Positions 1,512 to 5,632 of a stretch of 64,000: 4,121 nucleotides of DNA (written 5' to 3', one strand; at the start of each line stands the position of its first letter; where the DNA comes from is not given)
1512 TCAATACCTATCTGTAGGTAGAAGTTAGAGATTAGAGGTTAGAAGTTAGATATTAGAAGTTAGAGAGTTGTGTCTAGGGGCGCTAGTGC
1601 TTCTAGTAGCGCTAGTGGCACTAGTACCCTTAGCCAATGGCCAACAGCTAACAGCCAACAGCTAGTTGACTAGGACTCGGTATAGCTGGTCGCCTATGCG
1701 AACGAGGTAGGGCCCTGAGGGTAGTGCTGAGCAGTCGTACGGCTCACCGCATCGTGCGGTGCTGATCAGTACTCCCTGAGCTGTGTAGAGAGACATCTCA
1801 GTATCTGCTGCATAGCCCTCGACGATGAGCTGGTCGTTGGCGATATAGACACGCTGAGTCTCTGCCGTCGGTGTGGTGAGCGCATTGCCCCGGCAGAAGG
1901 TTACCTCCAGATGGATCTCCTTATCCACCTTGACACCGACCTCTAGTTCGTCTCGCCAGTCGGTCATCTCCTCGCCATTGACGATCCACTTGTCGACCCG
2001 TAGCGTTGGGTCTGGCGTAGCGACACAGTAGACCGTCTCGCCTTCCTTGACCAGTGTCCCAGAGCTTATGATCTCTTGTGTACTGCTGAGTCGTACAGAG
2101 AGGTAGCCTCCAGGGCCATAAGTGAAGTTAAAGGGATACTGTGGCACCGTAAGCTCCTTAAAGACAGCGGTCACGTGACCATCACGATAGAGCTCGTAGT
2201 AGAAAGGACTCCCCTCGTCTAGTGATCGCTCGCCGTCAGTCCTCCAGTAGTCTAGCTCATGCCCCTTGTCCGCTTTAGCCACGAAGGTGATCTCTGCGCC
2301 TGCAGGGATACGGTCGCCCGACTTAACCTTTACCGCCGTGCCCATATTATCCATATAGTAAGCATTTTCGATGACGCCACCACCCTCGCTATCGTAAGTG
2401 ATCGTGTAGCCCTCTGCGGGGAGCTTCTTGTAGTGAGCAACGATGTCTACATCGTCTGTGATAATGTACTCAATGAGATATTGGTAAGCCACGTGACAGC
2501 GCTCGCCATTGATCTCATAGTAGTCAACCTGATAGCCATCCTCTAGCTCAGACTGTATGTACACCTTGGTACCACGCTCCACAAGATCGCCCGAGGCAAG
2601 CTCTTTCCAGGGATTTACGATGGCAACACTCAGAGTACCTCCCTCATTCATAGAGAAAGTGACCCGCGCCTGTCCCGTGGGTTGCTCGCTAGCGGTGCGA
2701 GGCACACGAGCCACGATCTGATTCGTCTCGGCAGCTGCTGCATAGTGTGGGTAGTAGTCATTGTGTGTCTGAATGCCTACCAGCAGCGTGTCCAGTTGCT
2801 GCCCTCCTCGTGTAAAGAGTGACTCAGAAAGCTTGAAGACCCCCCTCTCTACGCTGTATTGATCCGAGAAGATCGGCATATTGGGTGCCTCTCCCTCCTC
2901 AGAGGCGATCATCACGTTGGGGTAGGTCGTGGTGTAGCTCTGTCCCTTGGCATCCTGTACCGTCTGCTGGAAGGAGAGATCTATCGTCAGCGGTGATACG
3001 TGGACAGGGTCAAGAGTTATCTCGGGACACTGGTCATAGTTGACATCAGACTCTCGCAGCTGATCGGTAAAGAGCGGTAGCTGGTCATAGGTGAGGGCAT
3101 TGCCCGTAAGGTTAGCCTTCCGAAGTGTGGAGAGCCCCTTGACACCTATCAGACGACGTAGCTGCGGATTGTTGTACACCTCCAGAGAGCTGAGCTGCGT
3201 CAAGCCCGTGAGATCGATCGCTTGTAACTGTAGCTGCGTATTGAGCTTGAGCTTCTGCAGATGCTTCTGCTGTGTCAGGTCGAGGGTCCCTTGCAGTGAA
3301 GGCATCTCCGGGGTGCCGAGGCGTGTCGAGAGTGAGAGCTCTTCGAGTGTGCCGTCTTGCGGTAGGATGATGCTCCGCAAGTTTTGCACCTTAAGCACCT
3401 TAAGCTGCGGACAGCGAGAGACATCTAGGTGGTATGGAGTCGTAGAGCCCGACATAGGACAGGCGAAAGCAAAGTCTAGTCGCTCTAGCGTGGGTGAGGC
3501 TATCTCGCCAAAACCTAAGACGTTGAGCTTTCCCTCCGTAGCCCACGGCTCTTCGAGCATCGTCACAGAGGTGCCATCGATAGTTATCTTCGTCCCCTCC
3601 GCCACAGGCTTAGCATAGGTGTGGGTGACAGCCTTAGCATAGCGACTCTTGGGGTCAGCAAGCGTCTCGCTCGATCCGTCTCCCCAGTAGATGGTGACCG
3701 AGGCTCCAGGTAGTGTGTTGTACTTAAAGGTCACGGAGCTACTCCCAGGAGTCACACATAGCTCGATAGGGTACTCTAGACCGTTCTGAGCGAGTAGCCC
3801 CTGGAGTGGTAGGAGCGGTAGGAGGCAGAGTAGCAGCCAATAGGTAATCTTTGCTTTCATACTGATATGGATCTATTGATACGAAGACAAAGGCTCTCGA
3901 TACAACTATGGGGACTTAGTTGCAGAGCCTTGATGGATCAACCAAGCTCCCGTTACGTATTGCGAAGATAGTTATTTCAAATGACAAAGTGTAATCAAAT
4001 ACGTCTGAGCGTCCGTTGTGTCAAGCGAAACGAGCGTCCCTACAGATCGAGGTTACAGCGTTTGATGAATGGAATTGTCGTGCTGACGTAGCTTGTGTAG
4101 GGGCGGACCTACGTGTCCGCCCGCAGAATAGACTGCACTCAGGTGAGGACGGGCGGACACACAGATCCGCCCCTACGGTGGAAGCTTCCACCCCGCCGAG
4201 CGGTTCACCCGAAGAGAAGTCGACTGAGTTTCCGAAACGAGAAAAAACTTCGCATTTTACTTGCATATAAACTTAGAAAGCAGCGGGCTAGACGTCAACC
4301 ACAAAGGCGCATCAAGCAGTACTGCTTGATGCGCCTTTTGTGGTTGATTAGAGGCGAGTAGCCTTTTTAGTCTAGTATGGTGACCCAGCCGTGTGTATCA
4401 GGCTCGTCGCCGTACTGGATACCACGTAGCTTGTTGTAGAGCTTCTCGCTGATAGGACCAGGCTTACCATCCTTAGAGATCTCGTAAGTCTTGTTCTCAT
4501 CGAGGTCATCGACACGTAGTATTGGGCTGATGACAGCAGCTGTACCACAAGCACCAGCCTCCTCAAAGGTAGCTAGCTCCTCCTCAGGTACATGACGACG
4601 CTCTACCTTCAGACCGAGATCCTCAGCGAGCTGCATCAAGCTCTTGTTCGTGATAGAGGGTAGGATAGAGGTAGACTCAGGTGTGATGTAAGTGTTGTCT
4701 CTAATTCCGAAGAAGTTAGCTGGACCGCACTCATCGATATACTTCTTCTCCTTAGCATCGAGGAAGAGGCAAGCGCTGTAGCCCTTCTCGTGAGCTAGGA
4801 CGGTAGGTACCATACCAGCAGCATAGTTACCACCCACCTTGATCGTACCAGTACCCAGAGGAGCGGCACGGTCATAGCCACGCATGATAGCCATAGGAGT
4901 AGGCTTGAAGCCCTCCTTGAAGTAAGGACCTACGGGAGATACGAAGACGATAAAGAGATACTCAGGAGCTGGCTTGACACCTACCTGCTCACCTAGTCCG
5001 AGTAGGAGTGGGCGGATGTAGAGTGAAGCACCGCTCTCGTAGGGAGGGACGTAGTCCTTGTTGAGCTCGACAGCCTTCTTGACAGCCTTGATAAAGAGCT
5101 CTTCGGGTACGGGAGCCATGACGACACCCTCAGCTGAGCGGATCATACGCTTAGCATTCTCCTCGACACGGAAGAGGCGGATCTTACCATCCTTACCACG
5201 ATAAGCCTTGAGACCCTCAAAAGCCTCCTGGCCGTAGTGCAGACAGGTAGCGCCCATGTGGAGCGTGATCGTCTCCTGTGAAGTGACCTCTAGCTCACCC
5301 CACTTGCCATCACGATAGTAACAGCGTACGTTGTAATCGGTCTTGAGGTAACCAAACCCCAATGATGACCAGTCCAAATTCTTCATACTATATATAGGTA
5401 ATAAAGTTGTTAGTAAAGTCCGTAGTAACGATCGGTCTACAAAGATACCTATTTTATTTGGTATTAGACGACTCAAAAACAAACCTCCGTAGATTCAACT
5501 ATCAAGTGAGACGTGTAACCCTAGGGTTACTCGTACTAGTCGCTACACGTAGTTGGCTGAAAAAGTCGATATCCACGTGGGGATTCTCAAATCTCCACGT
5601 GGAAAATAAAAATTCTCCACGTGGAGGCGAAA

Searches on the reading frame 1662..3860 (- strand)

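Call 49: search_protein_families(library=pfam, proteins=[window:1662-3860:-], max_evalue=0.001)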
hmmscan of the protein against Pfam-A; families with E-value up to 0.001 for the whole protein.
window:1662-3860:- (732 aa): 1 family
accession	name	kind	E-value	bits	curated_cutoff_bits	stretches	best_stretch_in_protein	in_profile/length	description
PF18998.6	Flg_new_2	-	1.9e-09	37.8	23.6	0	599-632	15-47/73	Divergent InlB B-repeat domain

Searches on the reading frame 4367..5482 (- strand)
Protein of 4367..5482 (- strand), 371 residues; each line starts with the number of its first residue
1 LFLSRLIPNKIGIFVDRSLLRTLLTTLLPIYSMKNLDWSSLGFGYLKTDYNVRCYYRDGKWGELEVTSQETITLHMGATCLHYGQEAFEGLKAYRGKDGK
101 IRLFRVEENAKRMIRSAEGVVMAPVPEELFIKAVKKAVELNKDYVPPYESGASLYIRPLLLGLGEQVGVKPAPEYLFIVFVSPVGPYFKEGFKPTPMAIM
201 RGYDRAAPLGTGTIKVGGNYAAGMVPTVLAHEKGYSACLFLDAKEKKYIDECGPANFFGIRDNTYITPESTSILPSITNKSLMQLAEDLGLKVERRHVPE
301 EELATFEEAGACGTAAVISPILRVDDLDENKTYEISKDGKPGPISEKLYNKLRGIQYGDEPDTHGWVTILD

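Call 49: search_protein_families(library=pfam, proteins=[window:4367-5482:-], max_evalue=0.001)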
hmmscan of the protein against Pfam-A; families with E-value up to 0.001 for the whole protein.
window:4367-5482:- (371 aa): 1 family
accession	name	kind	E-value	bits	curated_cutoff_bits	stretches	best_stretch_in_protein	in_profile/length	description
PF01063.24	Aminotran_4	-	1.2e-30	107.5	28.5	1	87-323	2-222/223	Amino-transferase class IV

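Call 52: find_encoding_contigs(protein=window:4367-5482:-, flank=1500, max_places=10)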
Protein window:4367-5482:- (371 aa): no gene with exactly this product is on record in the collection.
